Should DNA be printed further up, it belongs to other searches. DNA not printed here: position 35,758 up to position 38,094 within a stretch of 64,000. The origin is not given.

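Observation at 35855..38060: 2.1-kb high-GC single-gene island encoding a 678-aa TM/coiled-coil/TM protein of unknown function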

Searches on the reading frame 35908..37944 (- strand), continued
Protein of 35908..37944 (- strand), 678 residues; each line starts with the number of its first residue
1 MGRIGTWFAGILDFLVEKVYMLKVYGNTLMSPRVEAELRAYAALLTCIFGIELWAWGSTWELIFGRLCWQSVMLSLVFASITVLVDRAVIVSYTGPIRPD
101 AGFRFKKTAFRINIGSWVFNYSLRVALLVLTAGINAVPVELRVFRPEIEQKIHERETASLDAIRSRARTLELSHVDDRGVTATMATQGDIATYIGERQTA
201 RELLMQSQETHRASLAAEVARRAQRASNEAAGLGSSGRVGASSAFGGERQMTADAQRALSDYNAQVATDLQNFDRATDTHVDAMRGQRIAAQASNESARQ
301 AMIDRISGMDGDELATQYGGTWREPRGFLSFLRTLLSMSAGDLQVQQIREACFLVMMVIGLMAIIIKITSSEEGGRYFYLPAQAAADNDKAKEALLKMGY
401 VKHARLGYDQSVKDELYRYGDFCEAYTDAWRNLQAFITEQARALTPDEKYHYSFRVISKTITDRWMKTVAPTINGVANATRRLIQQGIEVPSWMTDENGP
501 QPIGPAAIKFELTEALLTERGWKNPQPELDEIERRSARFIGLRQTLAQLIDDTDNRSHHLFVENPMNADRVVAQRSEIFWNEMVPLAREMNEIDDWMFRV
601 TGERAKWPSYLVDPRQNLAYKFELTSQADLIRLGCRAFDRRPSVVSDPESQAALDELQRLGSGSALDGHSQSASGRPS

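Call 45: find_encoding_contigs(protein=P0005, flank=10000, max_places=3)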
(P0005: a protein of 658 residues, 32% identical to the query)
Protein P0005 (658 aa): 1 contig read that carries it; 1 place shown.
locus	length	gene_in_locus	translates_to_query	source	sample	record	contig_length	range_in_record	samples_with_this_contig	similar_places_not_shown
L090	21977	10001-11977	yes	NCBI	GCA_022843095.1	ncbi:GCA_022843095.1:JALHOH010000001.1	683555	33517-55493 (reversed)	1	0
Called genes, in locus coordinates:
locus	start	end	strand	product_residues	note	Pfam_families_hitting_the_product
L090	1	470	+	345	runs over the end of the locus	PF00814:TsaD, PF22521:HypF_C_2 (weak)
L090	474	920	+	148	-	PF02367:TsaE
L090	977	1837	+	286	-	-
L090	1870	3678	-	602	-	PF05157:MshEN, PF00437:T2SSE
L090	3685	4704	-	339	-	-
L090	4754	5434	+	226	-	PF01966:HD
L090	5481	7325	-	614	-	PF06480:FtsH_ext (faint), PF00004:AAA, PF17862:AAA_lid_3, PF01434:Peptidase_M41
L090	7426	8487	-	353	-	PF00575:S1 (weak), PF21543:CvfB_2nd (faint), PF21710:Spt6_S1 (faint), PF24685:OB_RRP5_4th (faint), PF00575:S1, PF23459:S1_RRP5 (weak)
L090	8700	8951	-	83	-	-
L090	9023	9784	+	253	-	-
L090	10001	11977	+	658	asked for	PF14362:DUF4407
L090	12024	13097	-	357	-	PF13439:Glyco_transf_4, PF13579:Glyco_trans_4_4, PF20706:GT4-conflict, PF00534:Glycos_transf_1, PF13692:Glyco_trans_1_4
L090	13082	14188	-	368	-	PF13439:Glyco_transf_4 (weak), PF00534:Glycos_transf_1, PF13692:Glyco_trans_1_4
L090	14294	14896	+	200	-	PF13328:HD_4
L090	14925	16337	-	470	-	PF02397:Bac_transf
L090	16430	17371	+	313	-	PF13177:DNA_pol3_delta2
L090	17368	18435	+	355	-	PF25852:DUF6242_C (faint), PF14870:PSII_BNR (faint), PF02012:BNR (faint), PF15902:Sortilin-Vps10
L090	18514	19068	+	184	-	PF01765:RRF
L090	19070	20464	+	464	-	PF00587:tRNA-synt_2b, PF03129:HGTP_anticodon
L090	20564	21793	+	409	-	PF00675:Peptidase_M16, PF05193:Peptidase_M16_C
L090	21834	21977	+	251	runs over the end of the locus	PF00121:TIM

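Call 46: find_encoding_contigs(protein=P0124, flank=8000, max_places=2)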
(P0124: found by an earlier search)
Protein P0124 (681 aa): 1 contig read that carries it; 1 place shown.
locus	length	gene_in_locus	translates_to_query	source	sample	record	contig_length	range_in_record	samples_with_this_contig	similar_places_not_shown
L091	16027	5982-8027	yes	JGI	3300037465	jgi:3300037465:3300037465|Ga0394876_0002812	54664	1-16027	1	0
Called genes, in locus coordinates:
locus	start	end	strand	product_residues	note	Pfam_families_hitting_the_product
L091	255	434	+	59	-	PF12643:MazG-like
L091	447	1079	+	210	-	-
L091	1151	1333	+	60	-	-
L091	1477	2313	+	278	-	PF01553:Acyltransferase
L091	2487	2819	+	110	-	PF04134:DCC1-like (weak)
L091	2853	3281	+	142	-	PF07291:MauE (weak), PF07681:DoxX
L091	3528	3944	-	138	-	-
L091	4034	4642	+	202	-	-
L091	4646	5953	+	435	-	PF00275:EPSP_synthase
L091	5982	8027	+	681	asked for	PF14362:DUF4407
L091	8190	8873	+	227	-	PF02163:Peptidase_M50 (weak)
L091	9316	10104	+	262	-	-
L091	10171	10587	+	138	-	PF00164:Ribosom_S12_S23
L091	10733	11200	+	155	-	PF00177:Ribosomal_S7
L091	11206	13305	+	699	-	PF00009:GTP_EFTU, PF03144:GTP_EFTU_D2, PF22042:EF-G_D2, PF14492:EFG_III, PF16658:RF3_C, PF03764:EFG_IV, PF00679:EFG_C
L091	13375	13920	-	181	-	PF13847:Methyltransf_31 (weak), PF13649:Methyltransf_25 (weak)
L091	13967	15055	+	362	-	PF01636:APH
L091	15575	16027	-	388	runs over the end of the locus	PF00202:Aminotran_3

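Call 47: find_encoding_contigs(protein=P0008, flank=8000, max_places=2)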
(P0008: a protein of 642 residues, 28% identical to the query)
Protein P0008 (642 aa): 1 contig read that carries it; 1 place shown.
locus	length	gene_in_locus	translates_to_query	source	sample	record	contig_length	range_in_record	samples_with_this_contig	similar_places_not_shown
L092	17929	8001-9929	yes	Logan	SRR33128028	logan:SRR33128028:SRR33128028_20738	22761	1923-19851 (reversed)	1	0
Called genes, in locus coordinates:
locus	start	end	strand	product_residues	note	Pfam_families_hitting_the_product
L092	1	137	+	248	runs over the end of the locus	PF13473:Cupredoxin_1 (weak)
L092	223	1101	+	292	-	PF13292:DXP_synthase_N, PF00456:Transketolase_N, PF00676:E1_dh (weak)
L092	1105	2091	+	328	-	PF02779:Transket_pyr, PF02780:Transketolase_C, PF22613:Transketolase_C_1 (weak)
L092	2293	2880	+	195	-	PF00293:NUDIX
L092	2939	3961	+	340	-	PF01594:AI-2E_transport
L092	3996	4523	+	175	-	PF00293:NUDIX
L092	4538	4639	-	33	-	-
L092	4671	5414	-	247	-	PF06940:DUF1287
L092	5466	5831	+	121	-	PF01687:Flavokinase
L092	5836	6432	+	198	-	PF00677:Lum_binding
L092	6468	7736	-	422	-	PF13091:PLDc_2, PF00614:PLDc (faint), PF13091:PLDc_2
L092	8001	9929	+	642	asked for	PF14362:DUF4407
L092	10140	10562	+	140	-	PF00300:His_Phos_1 (weak)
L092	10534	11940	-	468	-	PF00224:PK, PF02887:PK_C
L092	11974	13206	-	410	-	PF00089:Trypsin, PF10459:Peptidase_S46 (faint), PF13365:Trypsin_2, PF13180:PDZ_2, PF00595:PDZ (weak), PF17820:PDZ_6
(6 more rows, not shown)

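Call 48: find_encoding_contigs(protein=P0002, flank=8000, max_places=2)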
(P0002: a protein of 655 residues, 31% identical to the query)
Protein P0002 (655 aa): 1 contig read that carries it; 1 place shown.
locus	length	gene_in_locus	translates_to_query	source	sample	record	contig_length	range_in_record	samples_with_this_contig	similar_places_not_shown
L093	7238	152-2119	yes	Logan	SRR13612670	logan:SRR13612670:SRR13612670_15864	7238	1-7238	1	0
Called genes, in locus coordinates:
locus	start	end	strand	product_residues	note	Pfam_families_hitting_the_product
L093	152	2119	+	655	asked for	PF14362:DUF4407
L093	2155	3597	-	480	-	PF00224:PK, PF03328:HpcH_HpaI, PF02887:PK_C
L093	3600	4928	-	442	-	PF00089:Trypsin, PF10459:Peptidase_S46 (faint), PF13365:Trypsin_2, PF13180:PDZ_2, PF17820:PDZ_6, PF00595:PDZ (weak)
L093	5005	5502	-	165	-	PF22811:Zn_ribbon_NrdR, PF03477:ATP-cone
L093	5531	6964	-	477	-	PF00091:Tubulin, PF12327:FtsZ_C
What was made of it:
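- Homologues lie in similar contexts in other Patescibacteria (calls 45-48).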

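Call 51: find_encoding_contigs(protein=P0007, flank=8000, max_places=2)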
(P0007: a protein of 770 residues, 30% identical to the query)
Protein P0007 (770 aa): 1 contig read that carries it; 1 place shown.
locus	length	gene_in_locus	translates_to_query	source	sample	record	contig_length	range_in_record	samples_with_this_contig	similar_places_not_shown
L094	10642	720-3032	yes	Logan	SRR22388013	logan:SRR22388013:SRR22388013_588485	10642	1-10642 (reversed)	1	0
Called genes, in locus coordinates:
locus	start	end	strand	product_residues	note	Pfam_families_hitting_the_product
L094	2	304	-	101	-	?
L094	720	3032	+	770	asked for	PF14362:DUF4407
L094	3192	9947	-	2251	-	-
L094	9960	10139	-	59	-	-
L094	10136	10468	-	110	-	PF18908:DUF5663 (weak)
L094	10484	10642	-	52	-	?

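Call 52: find_encoding_contigs(protein=P0004, flank=8000, max_places=2)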
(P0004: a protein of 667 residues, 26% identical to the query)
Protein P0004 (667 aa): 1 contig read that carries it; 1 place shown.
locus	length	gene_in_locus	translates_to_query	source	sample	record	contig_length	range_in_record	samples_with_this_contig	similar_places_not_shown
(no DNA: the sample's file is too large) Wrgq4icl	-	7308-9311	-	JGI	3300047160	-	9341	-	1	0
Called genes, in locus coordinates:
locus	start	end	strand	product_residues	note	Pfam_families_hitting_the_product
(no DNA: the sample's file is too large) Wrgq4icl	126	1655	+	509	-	-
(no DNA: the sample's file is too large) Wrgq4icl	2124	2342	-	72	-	-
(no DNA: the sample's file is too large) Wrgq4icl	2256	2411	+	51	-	-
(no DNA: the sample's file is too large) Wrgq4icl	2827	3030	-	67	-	-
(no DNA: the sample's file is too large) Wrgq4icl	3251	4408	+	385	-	-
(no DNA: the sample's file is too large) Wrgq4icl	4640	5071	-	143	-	-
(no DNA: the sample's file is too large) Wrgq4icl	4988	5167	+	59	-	-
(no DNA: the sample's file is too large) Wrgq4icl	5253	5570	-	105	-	-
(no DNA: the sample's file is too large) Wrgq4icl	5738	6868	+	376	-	-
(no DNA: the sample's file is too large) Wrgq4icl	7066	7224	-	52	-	-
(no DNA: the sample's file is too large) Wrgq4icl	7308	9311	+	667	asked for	PF14362:DUF4407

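Call 53: find_encoding_contigs(protein=P0016, flank=8000, max_places=2)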
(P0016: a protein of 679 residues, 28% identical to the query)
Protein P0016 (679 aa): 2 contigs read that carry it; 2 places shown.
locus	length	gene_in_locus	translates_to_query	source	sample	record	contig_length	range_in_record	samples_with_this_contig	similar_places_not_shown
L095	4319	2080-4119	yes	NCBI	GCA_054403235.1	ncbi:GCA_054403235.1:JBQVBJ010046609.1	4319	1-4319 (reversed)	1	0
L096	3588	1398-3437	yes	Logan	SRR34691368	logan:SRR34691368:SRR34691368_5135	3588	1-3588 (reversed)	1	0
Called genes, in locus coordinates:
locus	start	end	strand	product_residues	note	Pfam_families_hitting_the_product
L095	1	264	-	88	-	?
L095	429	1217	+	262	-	PF02142:MGS, PF01808:AICARFT_IMPCHas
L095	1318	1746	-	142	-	-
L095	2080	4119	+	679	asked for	PF14362:DUF4407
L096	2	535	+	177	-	?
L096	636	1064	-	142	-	-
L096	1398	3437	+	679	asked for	PF14362:DUF4407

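Call 59: search_solved_structures(query=A1, max_evalue=1)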
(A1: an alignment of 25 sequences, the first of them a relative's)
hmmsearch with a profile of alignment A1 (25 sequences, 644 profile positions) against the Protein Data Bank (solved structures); distinct sequences matched with E-value up to 1: 12.
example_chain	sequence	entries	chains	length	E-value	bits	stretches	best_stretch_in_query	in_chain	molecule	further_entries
2y3h_A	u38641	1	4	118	0.066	14.8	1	542-621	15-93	NICKEL AND COBALT RESISTANCE PROTEIN CNRR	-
4wwf_A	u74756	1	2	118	0.097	14.2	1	542-623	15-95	Nickel and cobalt resistance protein CnrR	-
2y39_A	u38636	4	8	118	0.13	13.8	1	542-621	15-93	NICKEL AND COBALT RESISTANCE PROTEIN CNRR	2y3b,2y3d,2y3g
4wwb_A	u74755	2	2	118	0.14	13.7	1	542-620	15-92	Nickel and cobalt resistance protein CnrR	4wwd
3epv_A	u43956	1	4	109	0.17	13.4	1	546-621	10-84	Nickel and cobalt resistance protein cnrR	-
9tls_A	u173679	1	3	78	0.18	13.3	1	228-293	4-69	Sc-apCC-2-KLHL20-3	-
3zg1_A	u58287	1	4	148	0.19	13.2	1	542-619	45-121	NICKEL AND COBALT RESISTANCE PROTEIN CNRR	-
3j9t_L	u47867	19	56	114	0.28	12.7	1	233-288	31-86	V-type proton ATPase subunit G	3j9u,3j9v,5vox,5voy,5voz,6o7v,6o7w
7saf_A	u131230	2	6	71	0.32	12.5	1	394-452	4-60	General control transcription factor GCN4/M protein chimera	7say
6kos_A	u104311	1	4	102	0.34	12.4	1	522-609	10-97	SUWA (Super WA20)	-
28oj_A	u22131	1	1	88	0.45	12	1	260-310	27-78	Probable chaperone-like protein YdbL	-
4dl0_K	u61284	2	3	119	0.48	11.9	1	233-288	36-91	V-type proton ATPase subunit G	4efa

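Call 73: search_protein_families(library=pfam, proteins=[L083:8956-9552:+, L085:11683-12813:+, L086:5970-6887:+, L090:9023-9784:+, L089:13029-13802:+], max_evalue=0.01)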
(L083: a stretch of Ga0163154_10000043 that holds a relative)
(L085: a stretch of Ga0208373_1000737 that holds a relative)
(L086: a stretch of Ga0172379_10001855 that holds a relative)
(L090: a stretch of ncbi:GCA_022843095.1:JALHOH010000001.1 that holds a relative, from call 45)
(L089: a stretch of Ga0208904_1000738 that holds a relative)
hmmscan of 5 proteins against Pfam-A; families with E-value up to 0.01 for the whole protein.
L083:8956-9552:+ (198 aa): 0 families

L085:11683-12813:+ (376 aa): 2 families
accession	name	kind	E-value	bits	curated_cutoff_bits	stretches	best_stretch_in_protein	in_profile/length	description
PF07705.17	CARDB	-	9.8e-13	48.6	22.7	2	309-366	50-100/101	CARDB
PF11611.13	DUF4352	-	0.0016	19.1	25.9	0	50-86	12-52/122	Domain of unknown function (DUF4352)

L086:5970-6887:+ (305 aa): 1 family
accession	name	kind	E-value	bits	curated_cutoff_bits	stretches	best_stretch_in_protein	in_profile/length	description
PF02163.28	Peptidase_M50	-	2.1e-13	50.6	27.2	2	205-253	159-211/221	Peptidase family M50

L090:9023-9784:+ (253 aa): 0 families

L089:13029-13802:+ (257 aa): 1 family
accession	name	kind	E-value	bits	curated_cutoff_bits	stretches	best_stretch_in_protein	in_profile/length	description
PF05887.16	Trypan_PARP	-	6.5e-06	26.6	100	1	66-147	53-134/134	Procyclic acidic repetitive protein (PARP)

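Call 74: find_encoding_contigs(protein=P0123, flank=8000, max_places=3)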
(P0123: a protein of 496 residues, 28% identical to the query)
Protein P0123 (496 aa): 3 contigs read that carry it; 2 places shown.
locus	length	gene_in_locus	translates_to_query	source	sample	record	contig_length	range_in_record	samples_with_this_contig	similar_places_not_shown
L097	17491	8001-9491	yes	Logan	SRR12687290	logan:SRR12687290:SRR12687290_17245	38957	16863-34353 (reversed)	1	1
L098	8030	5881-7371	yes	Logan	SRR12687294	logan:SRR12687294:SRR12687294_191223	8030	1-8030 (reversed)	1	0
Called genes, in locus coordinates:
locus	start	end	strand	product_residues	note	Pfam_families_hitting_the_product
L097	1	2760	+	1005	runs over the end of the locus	PF14938:SNAP (faint), PF17874:TPR_MalT (faint), PF00515:TPR_1 (faint), PF07719:TPR_2 (faint), PF13176:TPR_7 (faint), PF13181:TPR_8 (faint), PF13424:TPR_12, PF12770:CHAT, +1 more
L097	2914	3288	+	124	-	-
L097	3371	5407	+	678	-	PF12770:CHAT, PF18145:SAVED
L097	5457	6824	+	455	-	PF12770:CHAT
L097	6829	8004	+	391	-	-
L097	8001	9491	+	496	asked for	PF14362:DUF4407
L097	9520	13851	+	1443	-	-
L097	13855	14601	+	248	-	-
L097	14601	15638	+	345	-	-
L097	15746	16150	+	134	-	PF19744:DUF6232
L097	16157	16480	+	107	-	PF01918:Alba (weak)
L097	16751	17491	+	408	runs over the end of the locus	PF09620:Cas_csx3 (faint)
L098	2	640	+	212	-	?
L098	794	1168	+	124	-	-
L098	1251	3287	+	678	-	PF12770:CHAT, PF18145:SAVED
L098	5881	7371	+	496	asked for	PF14362:DUF4407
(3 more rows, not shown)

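Call 75: find_encoding_contigs(protein=P0090, flank=8000, max_places=3)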
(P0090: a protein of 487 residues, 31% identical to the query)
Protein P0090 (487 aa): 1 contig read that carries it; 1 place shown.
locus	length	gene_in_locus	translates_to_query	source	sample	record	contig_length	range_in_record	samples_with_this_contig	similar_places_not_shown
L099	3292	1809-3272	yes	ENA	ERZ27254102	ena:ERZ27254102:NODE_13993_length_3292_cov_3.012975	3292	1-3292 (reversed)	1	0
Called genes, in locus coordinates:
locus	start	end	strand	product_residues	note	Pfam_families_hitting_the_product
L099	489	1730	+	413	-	-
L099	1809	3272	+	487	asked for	PF14362:DUF4407 (faint)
